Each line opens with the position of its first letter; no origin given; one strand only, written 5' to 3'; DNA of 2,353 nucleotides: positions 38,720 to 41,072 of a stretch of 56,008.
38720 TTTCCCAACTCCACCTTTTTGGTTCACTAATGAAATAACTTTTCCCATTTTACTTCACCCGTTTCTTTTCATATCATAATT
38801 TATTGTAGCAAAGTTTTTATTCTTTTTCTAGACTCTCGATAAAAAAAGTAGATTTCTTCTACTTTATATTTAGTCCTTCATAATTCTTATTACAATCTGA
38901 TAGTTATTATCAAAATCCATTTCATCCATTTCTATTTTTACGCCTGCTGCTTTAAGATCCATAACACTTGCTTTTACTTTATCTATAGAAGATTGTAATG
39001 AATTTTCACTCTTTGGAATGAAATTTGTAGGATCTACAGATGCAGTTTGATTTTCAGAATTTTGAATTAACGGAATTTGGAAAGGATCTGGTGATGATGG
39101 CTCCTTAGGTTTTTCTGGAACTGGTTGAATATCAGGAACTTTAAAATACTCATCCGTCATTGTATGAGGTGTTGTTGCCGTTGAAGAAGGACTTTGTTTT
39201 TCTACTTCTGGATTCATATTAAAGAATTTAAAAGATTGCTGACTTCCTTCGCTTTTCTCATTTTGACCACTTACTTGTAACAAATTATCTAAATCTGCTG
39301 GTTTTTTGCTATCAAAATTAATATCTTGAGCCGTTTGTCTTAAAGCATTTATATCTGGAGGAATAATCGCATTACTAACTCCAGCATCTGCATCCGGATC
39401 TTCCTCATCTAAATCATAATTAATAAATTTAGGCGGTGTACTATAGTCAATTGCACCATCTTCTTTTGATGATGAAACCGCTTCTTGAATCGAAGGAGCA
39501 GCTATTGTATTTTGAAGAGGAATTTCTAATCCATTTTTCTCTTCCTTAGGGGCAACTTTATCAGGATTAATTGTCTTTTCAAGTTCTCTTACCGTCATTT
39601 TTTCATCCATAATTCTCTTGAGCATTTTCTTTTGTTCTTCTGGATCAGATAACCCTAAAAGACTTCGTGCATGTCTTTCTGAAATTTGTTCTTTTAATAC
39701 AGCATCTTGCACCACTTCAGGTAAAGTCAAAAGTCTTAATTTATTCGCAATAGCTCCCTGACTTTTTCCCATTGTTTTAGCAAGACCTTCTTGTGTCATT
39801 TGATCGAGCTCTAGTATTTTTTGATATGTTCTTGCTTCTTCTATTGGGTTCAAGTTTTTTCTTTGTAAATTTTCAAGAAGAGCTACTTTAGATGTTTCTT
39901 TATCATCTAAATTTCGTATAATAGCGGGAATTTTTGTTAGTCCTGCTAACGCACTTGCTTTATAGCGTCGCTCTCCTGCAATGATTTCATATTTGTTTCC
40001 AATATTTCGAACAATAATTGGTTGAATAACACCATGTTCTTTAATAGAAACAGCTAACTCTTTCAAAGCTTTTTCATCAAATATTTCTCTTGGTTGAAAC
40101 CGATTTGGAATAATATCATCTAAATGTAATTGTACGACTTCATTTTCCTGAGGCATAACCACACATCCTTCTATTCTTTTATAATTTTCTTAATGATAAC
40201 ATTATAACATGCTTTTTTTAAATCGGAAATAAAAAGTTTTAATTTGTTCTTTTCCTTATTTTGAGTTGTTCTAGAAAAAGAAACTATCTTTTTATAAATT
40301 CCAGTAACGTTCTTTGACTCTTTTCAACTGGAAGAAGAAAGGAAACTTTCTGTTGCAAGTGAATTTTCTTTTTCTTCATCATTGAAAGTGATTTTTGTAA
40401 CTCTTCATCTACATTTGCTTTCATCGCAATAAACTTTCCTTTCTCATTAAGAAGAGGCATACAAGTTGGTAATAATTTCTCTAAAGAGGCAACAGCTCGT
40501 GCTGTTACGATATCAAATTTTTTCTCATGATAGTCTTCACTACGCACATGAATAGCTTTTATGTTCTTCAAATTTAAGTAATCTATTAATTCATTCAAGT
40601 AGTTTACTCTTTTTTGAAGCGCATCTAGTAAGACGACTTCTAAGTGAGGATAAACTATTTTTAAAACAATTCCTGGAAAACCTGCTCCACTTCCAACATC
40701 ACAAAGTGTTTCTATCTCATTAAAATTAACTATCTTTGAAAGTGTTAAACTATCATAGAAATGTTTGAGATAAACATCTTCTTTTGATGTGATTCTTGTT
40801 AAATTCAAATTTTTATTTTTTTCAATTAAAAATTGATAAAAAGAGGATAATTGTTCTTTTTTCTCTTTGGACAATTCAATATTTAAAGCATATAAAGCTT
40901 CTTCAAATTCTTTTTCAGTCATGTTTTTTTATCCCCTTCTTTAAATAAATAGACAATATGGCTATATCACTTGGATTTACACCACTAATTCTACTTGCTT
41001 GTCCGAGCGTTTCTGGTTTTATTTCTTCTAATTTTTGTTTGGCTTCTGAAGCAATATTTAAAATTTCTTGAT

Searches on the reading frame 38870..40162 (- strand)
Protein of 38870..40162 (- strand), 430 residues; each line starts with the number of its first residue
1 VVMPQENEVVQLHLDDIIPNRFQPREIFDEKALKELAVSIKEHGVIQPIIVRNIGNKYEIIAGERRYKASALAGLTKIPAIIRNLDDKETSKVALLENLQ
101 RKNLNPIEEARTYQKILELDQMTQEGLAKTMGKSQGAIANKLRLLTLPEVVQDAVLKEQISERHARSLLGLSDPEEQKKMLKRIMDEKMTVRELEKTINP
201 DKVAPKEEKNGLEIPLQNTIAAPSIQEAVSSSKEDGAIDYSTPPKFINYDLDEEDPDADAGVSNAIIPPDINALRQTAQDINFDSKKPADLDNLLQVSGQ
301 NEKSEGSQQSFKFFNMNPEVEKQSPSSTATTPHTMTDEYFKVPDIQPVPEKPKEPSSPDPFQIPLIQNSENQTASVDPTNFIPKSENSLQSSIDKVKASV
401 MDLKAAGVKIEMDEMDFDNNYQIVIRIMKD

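Call 7: search_protein_families(library=pfam, proteins=[window:38870-40162:-])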
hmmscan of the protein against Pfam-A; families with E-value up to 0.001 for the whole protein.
window:38870-40162:- (430 aa): 2 families
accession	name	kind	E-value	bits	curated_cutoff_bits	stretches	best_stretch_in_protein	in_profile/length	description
PF02195.25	ParB_N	-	1.1e-35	122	26.3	1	8-100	2-95/95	ParB N-terminal domain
PF17762.8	HTH_ParB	-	1.9e-34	118.3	22.6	1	102-199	1-98/102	ParB HTH domain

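Call 27: find_homologous_proteins(query=window:38873-40156:-, max_evalue=1e-20)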
Query seq(428 aa) (428 aa): 7998 proteins with E <= 1e-20 among 8000 candidates; the best 120 are listed.
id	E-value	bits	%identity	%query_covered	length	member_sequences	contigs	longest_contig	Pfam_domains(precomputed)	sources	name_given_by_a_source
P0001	4.0e-261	884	97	100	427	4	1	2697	PF17762.9,PF02195.27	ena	-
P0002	3.2e-152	525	63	100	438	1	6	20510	PF17762.9,PF02195.27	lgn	-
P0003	1.9e-149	516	62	99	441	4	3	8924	PF17762.9,PF02195.27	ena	-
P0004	6.4e-146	505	63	100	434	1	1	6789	PF17762.9,PF02195.27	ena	-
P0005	1.3e-145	504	63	100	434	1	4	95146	PF17762.9,PF02195.27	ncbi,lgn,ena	-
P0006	1.1e-142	494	60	100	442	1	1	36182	PF17762.9,PF02195.27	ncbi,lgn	-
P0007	8.9e-136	471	57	100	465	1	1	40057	PF17762.9,PF02195.27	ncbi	-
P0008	6.9e-121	422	55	100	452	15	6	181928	PF17762.9,PF02195.27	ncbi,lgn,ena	-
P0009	3.1e-117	410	53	100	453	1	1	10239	PF17762.9,PF02195.27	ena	-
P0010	1.2e-116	408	51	100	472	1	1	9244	PF17762.9,PF02195.27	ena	-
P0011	1.5e-116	408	51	100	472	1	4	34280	PF17762.9,PF02195.27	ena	-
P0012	1.6e-116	408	50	100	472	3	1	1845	PF17762.9,PF02195.27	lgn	-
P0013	1.8e-116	408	51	100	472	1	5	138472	PF17762.9,PF02195.27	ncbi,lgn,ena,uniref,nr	ncbi:MAG TPA: ParB/RepB/Spo0J family partition protein [Candidatus Onthousia excrementipullorum]|uni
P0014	2.4e-116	407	62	72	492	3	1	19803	PF17762.9,PF02195.27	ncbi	-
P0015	2.8e-116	407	50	100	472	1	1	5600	PF17762.9,PF02195.27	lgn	-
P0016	5.2e-116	406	49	100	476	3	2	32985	PF17762.9,PF02195.27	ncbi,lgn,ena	-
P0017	1.3e-115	405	49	99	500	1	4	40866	PF17762.9,PF02195.27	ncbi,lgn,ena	-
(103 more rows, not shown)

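Call 34: find_encoding_contigs(protein=P0017, flank=10000, max_places=3)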
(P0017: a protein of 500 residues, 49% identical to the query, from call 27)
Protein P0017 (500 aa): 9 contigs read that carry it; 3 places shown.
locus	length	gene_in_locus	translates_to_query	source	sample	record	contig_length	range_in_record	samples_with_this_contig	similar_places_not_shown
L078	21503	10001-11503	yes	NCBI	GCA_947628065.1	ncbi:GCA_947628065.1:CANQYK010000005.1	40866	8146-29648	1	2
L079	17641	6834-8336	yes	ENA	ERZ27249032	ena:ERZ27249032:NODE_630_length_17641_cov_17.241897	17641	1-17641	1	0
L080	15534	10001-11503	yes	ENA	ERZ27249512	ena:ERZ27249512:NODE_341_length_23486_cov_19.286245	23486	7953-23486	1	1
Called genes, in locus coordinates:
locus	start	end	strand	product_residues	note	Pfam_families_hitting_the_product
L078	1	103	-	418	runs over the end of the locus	PF00712:DNA_pol3_beta, PF02767:DNA_pol3_beta_2, PF02768:DNA_pol3_beta_3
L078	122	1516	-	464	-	PF11638:DnaA_N, PF01695:IstB_IS21, PF00308:Bac_DnaA, PF13401:AAA_22 (faint), PF08299:Bac_DnaA_C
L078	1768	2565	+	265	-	-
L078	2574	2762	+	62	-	-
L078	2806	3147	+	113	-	PF00825:Ribonuclease_P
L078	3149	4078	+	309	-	PF02096:60KD_IMP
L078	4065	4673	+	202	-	PF01424:R3H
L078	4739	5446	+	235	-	-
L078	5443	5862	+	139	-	-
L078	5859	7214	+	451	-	PF10396:TrmE_N, PF12631:MnmE_helical, PF01926:MMR_HSR1, PF02421:FeoB_N, PF04548:AIG1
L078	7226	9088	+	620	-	PF00890:FAD_binding_2 (faint), PF01134:GIDA, PF21680:GIDA_C_1st, PF13932:SAM_GIDA_C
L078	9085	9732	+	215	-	PF02527:GidB, PF13847:Methyltransf_31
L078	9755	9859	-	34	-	-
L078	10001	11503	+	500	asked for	PF02195:ParB_N, PF17762:HTH_ParB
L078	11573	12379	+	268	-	PF06564:CBP_BcsQ, PF10609:ParA, PF13614:AAA_31, PF00142:Fer4_NifH, PF01656:CbiA, PF02374:ArsA_ATPase, PF09140:MipZ (weak)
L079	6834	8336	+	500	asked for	PF02195:ParB_N, PF17762:HTH_ParB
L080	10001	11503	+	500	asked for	PF02195:ParB_N, PF17762:HTH_ParB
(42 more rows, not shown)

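Call 41: search_solved_structures(query=window:38870-40162:-, max_evalue=0.00001)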
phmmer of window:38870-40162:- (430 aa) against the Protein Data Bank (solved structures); distinct sequences matched with E-value up to 0.00001: 13.
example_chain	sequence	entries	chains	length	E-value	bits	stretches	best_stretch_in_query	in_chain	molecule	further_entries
7ng0_A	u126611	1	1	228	4.5e-63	217.1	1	8-198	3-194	Nucleoid occlusion protein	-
7nfu_A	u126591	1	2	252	4.9e-63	217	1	6-198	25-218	Nucleoid occlusion protein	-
7ol9_A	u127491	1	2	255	2.7e-55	191.5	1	6-197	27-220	Nucleoid occlusion protein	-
4umk_A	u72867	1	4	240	6.1e-51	177.1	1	5-202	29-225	PROBABLE CHROMOSOME-PARTITIONING PROTEIN PARB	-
6sdk_A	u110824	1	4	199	1.5e-49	172.6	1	9-198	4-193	Stage 0 sporulation protein J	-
1vz0_A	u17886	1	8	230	1.7e-49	172.4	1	8-211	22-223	Chromosome-partitioning protein Spo0J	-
7bnk_A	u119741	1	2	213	2.9e-47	165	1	9-208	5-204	ParB family protein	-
7o0n_A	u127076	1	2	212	1.7e-46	162.5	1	9-208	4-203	ParB family protein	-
7bnr_A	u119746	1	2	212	1.8e-46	162.4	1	9-208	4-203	ParB family protein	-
6t1f_A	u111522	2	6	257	5.5e-38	134.5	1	19-199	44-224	Chromosome-partitioning protein ParB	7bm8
6y93_A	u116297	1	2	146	7.7e-28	101.1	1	89-197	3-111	Nucleoid occlusion protein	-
6s6h_A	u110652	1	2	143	9.2e-18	67.9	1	92-199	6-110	Chromosome-partitioning protein ParB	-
8qa8_A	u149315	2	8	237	1.4e-13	54.1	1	10-157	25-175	Transcriptional repressor protein KorB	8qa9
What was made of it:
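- On Noc (nucleoid occlusion protein): PDB phmmer gives Noc 217 bits against ParB 177 bits (call 41).
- Its best PDB hits are Noc (7NG0/7NFU, 217 bits) against about 177 bits for ParB (call 41).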

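Call 61: find_encoding_contigs(protein=P0016, flank=10000, max_places=2)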
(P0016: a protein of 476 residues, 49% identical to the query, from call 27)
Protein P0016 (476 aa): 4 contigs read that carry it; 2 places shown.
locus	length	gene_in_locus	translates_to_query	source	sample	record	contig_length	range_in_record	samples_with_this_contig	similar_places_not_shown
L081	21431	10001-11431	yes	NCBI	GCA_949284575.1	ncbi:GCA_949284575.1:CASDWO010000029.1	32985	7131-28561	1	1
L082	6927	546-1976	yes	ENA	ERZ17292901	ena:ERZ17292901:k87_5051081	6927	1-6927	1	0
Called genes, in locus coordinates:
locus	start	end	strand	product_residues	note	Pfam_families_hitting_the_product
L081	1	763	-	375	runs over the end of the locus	PF00712:DNA_pol3_beta, PF02767:DNA_pol3_beta_2, PF02768:DNA_pol3_beta_3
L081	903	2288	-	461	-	PF11638:DnaA_N, PF01695:IstB_IS21 (weak), PF00308:Bac_DnaA, PF13173:AAA_14 (faint), PF13401:AAA_22 (faint), PF08299:Bac_DnaA_C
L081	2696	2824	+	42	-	PF00468:Ribosomal_L34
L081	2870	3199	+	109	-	PF00825:Ribonuclease_P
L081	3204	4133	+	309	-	PF02096:60KD_IMP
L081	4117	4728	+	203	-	PF13083:KH_KhpA-B (weak), PF01424:R3H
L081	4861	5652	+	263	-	-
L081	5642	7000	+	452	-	PF10396:TrmE_N, PF00350:Dynamin_N (faint), PF12631:MnmE_helical, PF01926:MMR_HSR1, PF02421:FeoB_N, PF04548:AIG1 (weak)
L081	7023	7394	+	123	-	-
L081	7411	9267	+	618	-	PF00890:FAD_binding_2 (faint), PF01134:GIDA, PF07992:Pyr_redox_2 (faint), PF21680:GIDA_C_1st, PF13932:SAM_GIDA_C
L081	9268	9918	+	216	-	PF02527:GidB, PF13847:Methyltransf_31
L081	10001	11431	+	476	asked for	PF02195:ParB_N, PF17762:HTH_ParB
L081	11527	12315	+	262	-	PF00142:Fer4_NifH, PF00448:SRP54 (faint), PF01656:CbiA, PF02374:ArsA_ATPase, PF06564:CBP_BcsQ, PF09140:MipZ, PF10609:ParA, PF13614:AAA_31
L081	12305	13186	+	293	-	PF02195:ParB_N, PF17762:HTH_ParB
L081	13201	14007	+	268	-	PF21088:MS_channel_1st, PF00924:MS_channel_2nd, PF21082:MS_channel_3rd (weak)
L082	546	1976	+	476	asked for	PF02195:ParB_N, PF17762:HTH_ParB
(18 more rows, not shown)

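Call 76: predict_structure(alignment_id=A1)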
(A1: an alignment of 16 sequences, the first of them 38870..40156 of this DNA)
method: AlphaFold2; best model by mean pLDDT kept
length: 428 residues; sequences in the alignment: 16
mean_pLDDT: 60.6   pTM: 0.33
mean pLDDT of the five models: 60.6, 59.6, 53.9, 50.7, 49.9
residues with pLDDT >= 90: 0; 70-90: 181; 50-70: 95; < 50: 152
segments of 3 or more residues with pLDDT < 50: 201-236, 244-264, 278-282, 284-286, 294-309, 311-315, 317-337, 341-350, 352-356, 359-383
pLDDT, mean of each block of 10 residues (from residue 1): 64 75 63 75 76 79 80 81 67 68 75 71 68 76 79 79 80 82 79 68 36 31 33 49 48 41 53 53 48 42 37 38 33 40 45 47 37 39 61 83 79 69 76
secondary structure, 60 per line:
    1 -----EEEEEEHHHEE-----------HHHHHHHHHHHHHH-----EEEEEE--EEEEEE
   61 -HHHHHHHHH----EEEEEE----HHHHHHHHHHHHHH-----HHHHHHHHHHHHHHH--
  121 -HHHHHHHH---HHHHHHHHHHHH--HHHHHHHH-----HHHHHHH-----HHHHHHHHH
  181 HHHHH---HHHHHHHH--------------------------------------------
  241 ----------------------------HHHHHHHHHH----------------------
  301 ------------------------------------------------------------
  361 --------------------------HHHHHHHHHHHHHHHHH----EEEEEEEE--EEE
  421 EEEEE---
elements in order: E6-11 H28-41 E47-52 E55-60 H62-70 E75-80 H85-98 H104-118 H122-129 H133-144 H147-154 H160-166 H172-185 H189-196 H269-278 H387-403 E408-415 E418-425
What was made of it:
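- On Noc (nucleoid occlusion protein): AlphaFold folds residues 1-196 and 387-425 (call 76).
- AlphaFold predicts no helix at the FKFF motif and a disordered linker (call 76).
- Tried and rejected: AlphaFold gives pLDDT below 50 over most of 201-383 and no helix at FKFF (call 76).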

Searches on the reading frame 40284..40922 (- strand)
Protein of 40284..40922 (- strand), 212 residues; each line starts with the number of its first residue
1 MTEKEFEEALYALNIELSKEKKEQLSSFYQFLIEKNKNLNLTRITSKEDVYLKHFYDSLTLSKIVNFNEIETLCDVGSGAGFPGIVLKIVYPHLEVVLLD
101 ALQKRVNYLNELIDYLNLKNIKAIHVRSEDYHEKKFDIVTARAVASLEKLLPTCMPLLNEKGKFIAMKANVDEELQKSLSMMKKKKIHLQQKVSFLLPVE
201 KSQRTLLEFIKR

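Call 7: search_protein_families(library=pfam, proteins=[window:40284-40922:-])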
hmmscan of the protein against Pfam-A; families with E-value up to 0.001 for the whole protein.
window:40284-40922:- (212 aa): 3 families
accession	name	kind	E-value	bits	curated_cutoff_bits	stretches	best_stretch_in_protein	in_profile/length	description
PF02527.21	GidB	-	1.4e-50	171.6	27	1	22-191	2-172/184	rRNA small subunit methyltransferase G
PF13847.12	Methyltransf_31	-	2.1e-09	37.7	27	1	72-184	6-127/145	Methyltransferase domain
PF05175.20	MTS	-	0.00015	21.9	23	1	65-139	25-102/170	Methyltransferase small domain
